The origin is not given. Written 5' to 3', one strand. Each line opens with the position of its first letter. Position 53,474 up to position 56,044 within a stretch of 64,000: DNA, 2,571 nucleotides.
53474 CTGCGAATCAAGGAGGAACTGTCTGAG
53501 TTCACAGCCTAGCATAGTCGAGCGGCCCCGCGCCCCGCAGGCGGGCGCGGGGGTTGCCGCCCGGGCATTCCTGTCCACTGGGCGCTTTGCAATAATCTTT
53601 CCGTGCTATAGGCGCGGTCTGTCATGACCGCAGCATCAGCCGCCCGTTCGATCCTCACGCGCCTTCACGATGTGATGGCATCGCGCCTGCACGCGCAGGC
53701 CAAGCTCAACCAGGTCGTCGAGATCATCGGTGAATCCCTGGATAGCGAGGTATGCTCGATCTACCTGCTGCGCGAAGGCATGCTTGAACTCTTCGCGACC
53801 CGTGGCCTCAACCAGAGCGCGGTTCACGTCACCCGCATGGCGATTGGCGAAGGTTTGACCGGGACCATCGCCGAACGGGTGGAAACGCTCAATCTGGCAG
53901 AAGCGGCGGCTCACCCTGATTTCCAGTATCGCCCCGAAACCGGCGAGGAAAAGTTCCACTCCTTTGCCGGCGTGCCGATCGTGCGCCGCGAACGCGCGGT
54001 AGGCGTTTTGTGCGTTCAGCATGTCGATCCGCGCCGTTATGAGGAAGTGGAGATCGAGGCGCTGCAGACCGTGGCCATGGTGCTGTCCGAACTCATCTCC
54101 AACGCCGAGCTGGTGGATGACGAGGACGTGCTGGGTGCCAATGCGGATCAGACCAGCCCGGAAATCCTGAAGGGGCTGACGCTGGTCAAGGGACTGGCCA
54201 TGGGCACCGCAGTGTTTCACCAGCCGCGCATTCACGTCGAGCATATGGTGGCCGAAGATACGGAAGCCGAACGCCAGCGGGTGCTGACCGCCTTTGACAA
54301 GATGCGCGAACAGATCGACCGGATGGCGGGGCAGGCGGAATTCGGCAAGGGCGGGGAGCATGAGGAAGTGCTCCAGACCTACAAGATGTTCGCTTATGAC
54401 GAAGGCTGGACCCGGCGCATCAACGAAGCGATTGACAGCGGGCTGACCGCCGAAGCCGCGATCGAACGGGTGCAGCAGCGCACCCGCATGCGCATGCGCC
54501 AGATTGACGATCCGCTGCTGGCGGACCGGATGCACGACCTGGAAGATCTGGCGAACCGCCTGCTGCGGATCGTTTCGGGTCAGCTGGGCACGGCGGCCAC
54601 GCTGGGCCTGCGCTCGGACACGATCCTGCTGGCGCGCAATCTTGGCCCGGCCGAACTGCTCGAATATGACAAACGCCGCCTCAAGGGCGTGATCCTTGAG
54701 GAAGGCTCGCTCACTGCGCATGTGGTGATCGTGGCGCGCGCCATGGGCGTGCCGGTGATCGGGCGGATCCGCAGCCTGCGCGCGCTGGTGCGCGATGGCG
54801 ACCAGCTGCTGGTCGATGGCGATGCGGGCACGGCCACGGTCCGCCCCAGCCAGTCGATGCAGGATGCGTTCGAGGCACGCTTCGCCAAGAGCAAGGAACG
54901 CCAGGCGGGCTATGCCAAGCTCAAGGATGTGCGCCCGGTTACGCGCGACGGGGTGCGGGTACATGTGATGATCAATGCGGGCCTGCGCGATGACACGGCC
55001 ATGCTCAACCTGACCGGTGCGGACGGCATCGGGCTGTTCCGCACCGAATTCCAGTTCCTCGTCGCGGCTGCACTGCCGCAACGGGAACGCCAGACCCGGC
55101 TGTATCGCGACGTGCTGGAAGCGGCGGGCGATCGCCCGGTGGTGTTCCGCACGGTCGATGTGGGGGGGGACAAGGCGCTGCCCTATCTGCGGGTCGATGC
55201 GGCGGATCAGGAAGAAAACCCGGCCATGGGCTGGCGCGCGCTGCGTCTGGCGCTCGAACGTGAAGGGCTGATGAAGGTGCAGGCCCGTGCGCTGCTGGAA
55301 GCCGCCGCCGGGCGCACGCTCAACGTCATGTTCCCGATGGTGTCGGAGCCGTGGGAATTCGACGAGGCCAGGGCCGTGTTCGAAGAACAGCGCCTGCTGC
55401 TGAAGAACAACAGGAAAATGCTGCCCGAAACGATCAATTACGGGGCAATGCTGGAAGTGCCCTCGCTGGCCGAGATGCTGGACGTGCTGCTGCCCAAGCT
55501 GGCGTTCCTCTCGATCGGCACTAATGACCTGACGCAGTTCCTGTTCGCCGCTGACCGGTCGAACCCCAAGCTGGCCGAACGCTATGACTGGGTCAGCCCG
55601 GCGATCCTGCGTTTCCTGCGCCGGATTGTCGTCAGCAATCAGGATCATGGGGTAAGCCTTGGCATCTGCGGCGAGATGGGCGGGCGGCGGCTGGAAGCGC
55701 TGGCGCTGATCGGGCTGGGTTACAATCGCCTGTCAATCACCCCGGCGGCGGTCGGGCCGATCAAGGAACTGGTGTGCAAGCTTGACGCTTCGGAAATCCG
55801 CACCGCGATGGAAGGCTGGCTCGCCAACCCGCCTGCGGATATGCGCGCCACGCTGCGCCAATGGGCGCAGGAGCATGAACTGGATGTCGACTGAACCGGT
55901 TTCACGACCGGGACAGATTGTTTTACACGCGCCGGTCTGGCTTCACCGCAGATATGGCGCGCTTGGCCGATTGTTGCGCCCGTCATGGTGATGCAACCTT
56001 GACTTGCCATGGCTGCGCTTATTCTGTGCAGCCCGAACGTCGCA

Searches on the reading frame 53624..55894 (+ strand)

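Call 57: search_protein_families(library=pfam, proteins=[window:53624-55894:+], max_evalue=0.00001)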
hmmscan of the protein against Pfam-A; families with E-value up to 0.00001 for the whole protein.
window:53624-55894:+ (756 aa): 6 families
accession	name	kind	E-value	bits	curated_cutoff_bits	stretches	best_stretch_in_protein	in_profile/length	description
PF02896.24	PEP-utilizers_C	-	6.3e-87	291.9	22.8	1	429-720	3-291/293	PEP-utilising enzyme, PEP-binding domain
PF05524.18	PEP-utilisers_N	-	4e-23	82.3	24.4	1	183-302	1-121/121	PEP-utilising enzyme, N-terminal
PF01590.32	GAF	-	2e-17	64.4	22.4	1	26-155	4-130/133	GAF domain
PF00391.29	PEP-utilizers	-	4.9e-17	61.7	23.1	1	331-402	3-72/72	PEP-utilising enzyme, mobile domain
PF13185.12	GAF_2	-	9.3e-15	55.5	28.6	1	28-158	8-135/136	GAF domain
PF13492.12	GAF_3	-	2.2e-06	28.5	27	1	27-160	5-129/129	GAF domain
